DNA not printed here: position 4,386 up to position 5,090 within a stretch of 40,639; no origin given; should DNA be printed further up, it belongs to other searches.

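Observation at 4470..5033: Densely repeated arm junction: a DUF3653-like gene flanked by direct repeats plus three tandem 13-mers, where lambda synteny predicts attP and int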

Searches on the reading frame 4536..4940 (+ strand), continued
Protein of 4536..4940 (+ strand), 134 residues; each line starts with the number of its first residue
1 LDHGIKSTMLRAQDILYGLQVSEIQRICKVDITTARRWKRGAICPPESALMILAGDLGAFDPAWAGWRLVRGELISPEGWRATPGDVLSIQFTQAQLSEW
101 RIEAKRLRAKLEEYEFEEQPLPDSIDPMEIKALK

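Call 80: search_protein_families(library=phrogs, proteins=[window:4560-4940:+], max_evalue=0.001)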
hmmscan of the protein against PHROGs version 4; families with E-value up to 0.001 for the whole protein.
window:4560-4940:+ (126 aa): 1 family
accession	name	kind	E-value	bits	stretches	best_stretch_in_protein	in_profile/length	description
phrog_1668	-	tail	1.3e-06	29.5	1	10-90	18-101/122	tail assembly protein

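Call 83: fold_search(model_id=the predicted structure, library=viral)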
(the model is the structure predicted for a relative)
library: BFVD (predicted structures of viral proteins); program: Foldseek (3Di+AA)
matches with E <= 10: 1125; with E <= 0.001: 2
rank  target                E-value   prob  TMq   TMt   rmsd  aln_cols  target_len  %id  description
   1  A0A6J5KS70            4.7e-05  1.00  0.45  0.40   6.6       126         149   21  Uncharacterized protein [uncultured Caudovirales phage]
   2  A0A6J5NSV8            2.4e-04  1.00  0.51  0.47   6.7       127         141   28  Uncharacterized protein [uncultured Caudovirales phage]
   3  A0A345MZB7            1.1e-02  1.00  0.24  0.31   8.1        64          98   33  (no name in the UniProt tables at hand)
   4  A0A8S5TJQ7            2.2e-02  0.92  0.30  0.34  12.5       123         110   18  Helix-turn-helix domain protein [Siphoviridae sp. ctwQT14]
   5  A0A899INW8            2.2e-02  0.89  0.29  0.14  12.2       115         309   24  (no name in the UniProt tables at hand)
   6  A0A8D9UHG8            2.7e-02  0.97  0.34  0.37   8.9       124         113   18  Uncharacterized protein [Corticoviridae sp.]
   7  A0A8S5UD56            3.7e-02  0.92  0.31  0.39   8.5       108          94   15  Helix-turn-helix domain protein [Siphoviridae sp. ctkhg5]
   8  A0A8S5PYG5            3.9e-02  0.90  0.28  0.26  15.7       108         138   21  Helix-turn-helix domain protein [Myoviridae sp. ctWiL39]
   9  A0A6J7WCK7            5.1e-02  0.85  0.31  0.28  13.4       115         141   15  HipB Predicted transcriptional regulators [uncultured Caudovirales phage]
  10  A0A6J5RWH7            5.7e-02  0.89  0.30  0.37   7.0       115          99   14  COG1476 Predicted transcriptional regulators [uncultured Caudovirales phage]
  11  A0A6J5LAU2            5.7e-02  0.89  0.31  0.22  14.2       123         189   15  HTH_XRE domain containing protein [uncultured Caudovirales phage]
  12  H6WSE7                6.5e-02  0.66  0.30  0.24  13.0       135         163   16  Repressor [Mycobacterium phage Spartacus]
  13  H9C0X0                7.4e-02  0.99  0.28  0.56   3.1        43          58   28  HTH cro/C1-type domain-containing protein [Aeromonas phage vB_AsaM-56]
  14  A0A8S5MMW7            7.4e-02  0.92  0.31  0.29  10.6       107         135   15  Helix-turn-helix domain protein [Myoviridae sp. ctI7W9]
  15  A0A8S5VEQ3            8.4e-02  0.99  0.30  0.19   2.2        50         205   24  Helix-turn-helix XRE-family like protein [Siphoviridae sp. ctbxa26]
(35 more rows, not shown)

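Call 84: fold_search(model_id=the predicted structure, library=pdb)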
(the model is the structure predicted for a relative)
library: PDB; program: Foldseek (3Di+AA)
matches with E <= 10: 456; with E <= 0.001: 0
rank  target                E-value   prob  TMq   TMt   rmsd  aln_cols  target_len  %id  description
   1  9iaq_D                1.2e-01  0.82  0.32  0.35   7.8       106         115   14  Arbitrium controls lysis-lysogeny through the activation of a small antirepressor protein in the majority of arbitrium (released 2026-01-14)
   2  9iaq_A                1.4e-01  0.80  0.32  0.36   9.5       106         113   15  Arbitrium controls lysis-lysogeny through the activation of a small antirepressor protein in the majority of arbitrium (released 2026-01-14)
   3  6rnz_A                1.6e-01  0.94  0.29  0.50   4.9        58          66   19  Crystal structure of the N-terminal HTH DNA-binding domain of the essential repressor DdrO from radiation-resistant De (released 2019-10-09)
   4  9iaq_B                1.6e-01  0.77  0.32  0.36   8.1       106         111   14  Arbitrium controls lysis-lysogeny through the activation of a small antirepressor protein in the majority of arbitrium (released 2026-01-14)
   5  6jq1_B                3.0e-01  0.87  0.29  0.28   4.7        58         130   19  Crystal Structure of DdrO from Deinococcus geothermalis (released 2019-08-28)
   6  4yba_B                3.0e-01  0.57  0.26  0.39   9.0        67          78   22  The structure of the C.Kpn2I controller protein (released 2016-03-02)
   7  6rnx_A                4.3e-01  0.87  0.29  0.30   3.1        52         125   19  Crystal structure of the essential repressor DdrO from radiation-resistant Deinococcus bacteria (Deinococcus deserti) (released 2019-10-09)
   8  5j9i_E                4.3e-01  0.80  0.30  0.52   5.2        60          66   17  Crystal structure of the HigA2 antitoxin C-terminal domain (released 2017-04-05)
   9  4yba_A                4.3e-01  0.51  0.26  0.39   9.6        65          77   20  The structure of the C.Kpn2I controller protein (released 2016-03-02)
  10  2icp                  4.6e-01  0.60  0.29  0.40  14.4        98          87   14  Crystal structure of the bacterial antitoxin HigA from Escherichia coli at pH 4.0. Northeast Structural Genomics Consort (released 2006-09-26)
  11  1y9q                  5.2e-01  0.63  0.29  0.21   4.4        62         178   21  Crystal Structure of HTH_3 family Transcriptional Regulator from Vibrio cholerae (released 2005-01-04)
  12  2ox6_C                5.5e-01  0.91  0.29  0.23   2.8        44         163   16  Crystal structure of gene product SO3848 from Shewanella oneidensis MR-1 (released 2007-04-03)
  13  3vk0_C                5.5e-01  0.82  0.28  0.38   2.7        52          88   19  Crystal Structure of hypothetical transcription factor NHTF from Neisseria (released 2012-03-14)
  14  3vk0_A                5.5e-01  0.63  0.29  0.38   4.7        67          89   15  Crystal Structure of hypothetical transcription factor NHTF from Neisseria (released 2012-03-14)
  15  2ox6_A                5.9e-01  0.91  0.29  0.23   2.8        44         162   16  Crystal structure of gene product SO3848 from Shewanella oneidensis MR-1 (released 2007-04-03)
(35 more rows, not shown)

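Call 90: search_protein_families(library=ncbifam, proteins=[L006:10457-11293:+, window:4560-4940:+, L006:10001-10384:+], max_evalue=0.01)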
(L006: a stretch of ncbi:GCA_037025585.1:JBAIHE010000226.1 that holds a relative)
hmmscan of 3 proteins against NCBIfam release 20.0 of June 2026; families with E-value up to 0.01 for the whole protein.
L006:10457-11293:+ (278 aa): 1 family
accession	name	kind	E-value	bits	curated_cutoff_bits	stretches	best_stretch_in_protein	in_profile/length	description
NF040815.2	recomb_XerA_Arch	equivalog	3.4e-10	40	220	1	29-261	12-248/263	site-specific tyrosine recombinase/integron integrase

window:4560-4940:+ (126 aa): 1 family
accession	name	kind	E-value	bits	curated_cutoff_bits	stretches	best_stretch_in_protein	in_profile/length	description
NF040522.1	VC1465_fam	subfamily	6.4e-11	42.3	70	1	7-102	6-104/111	VC1465 family Xer recombination activation factor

L006:10001-10384:+ (127 aa): 1 family
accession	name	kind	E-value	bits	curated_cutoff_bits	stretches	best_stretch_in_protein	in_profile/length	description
NF040522.1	VC1465_fam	subfamily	6.2e-15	55.2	70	1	8-102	7-104/111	VC1465 family Xer recombination activation factor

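Call 97: find_encoding_contigs(protein=P0005, flank=4000, max_places=2)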
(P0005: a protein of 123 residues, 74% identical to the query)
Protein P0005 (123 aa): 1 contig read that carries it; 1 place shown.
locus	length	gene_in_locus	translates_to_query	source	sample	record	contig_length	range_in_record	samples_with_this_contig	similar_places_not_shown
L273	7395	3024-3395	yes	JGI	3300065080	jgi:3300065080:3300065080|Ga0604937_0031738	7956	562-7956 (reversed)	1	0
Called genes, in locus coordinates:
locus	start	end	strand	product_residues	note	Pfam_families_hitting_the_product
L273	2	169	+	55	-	?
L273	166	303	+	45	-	-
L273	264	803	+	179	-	-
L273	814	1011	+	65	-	-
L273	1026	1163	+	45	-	-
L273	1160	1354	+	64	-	-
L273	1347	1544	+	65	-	-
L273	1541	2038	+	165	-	-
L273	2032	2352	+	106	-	-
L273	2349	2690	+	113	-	PF16786:RecA_dep_nuc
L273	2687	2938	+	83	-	-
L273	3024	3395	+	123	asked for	-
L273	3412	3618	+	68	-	-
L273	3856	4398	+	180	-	PF04542:Sigma70_r2, PF08281:Sigma70_r4_2 (weak)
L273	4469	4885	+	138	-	-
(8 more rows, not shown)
